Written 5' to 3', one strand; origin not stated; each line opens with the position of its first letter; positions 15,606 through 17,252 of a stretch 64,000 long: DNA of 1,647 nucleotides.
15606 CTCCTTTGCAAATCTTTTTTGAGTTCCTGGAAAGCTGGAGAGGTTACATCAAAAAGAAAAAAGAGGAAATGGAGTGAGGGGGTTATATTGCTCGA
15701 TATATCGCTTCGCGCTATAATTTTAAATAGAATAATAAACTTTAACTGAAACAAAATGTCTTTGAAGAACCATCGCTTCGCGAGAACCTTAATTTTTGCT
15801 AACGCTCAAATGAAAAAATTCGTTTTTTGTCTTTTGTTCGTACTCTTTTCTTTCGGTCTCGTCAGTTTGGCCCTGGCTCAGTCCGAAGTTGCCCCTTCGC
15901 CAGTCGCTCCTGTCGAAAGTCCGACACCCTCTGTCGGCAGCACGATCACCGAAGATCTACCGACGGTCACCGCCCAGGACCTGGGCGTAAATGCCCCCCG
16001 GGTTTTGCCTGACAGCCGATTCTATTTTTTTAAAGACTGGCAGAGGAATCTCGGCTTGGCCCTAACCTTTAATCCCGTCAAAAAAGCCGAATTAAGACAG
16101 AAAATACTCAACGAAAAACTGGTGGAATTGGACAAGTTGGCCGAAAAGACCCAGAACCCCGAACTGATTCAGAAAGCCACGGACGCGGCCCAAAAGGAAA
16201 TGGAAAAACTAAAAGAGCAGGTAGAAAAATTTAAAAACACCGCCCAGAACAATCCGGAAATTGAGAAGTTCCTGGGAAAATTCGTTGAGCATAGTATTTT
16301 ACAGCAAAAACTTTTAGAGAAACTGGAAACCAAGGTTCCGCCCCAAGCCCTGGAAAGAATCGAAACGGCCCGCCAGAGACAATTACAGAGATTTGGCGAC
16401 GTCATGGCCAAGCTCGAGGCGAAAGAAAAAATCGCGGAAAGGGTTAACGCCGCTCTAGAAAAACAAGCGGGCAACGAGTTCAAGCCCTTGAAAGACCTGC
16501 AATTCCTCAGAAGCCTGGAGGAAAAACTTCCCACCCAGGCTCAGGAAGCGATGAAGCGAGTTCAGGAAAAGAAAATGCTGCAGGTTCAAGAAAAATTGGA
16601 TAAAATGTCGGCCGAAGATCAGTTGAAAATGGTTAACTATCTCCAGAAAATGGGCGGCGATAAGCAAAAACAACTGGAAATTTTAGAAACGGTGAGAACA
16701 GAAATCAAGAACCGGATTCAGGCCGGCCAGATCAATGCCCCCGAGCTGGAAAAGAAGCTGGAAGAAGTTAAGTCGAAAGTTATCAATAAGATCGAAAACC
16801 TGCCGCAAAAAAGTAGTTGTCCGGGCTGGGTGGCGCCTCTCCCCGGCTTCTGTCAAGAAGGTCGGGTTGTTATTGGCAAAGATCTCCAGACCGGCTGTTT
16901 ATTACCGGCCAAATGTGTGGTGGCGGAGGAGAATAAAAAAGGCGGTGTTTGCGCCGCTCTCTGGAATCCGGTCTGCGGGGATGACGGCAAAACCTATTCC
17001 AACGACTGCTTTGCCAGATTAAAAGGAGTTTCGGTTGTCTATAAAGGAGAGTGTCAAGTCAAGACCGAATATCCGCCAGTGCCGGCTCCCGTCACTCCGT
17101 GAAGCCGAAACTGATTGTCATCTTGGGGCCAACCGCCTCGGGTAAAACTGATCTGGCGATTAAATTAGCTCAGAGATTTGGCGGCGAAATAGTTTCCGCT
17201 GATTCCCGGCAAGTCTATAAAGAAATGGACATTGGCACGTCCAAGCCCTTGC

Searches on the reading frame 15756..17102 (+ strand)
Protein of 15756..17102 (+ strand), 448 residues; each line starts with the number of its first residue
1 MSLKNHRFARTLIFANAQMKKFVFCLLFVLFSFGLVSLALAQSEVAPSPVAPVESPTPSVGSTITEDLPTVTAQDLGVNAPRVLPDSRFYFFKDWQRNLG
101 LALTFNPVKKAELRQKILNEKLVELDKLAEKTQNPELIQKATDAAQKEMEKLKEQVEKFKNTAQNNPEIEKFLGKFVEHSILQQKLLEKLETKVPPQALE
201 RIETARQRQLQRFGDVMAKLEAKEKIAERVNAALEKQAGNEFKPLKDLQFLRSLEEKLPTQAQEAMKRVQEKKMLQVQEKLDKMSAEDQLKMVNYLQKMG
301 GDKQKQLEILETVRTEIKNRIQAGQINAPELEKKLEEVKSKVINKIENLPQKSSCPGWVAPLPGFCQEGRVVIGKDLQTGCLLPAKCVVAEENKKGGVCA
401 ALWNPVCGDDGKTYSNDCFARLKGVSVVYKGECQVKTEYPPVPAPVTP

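Call 33: search_protein_families(library=pfam, max_evalue=0.00001, proteins=[window:15756-17102:+])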
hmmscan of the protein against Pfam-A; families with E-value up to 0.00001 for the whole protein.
window:15756-17102:+ (448 aa): 3 families
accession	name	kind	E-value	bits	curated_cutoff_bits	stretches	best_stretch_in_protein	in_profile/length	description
PF18915.5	DUF5667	-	3.5e-11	43.8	27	1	83-175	2-77/99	Domain of unknown function (DUF5667)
PF00050.26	Kazal_1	-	1.8e-08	34.7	21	1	393-419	7-29/49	Kazal-type serine protease inhibitor domain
PF07648.20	Kazal_2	-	5.8e-07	30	22.8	1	399-433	6-48/48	Kazal-type serine protease inhibitor domain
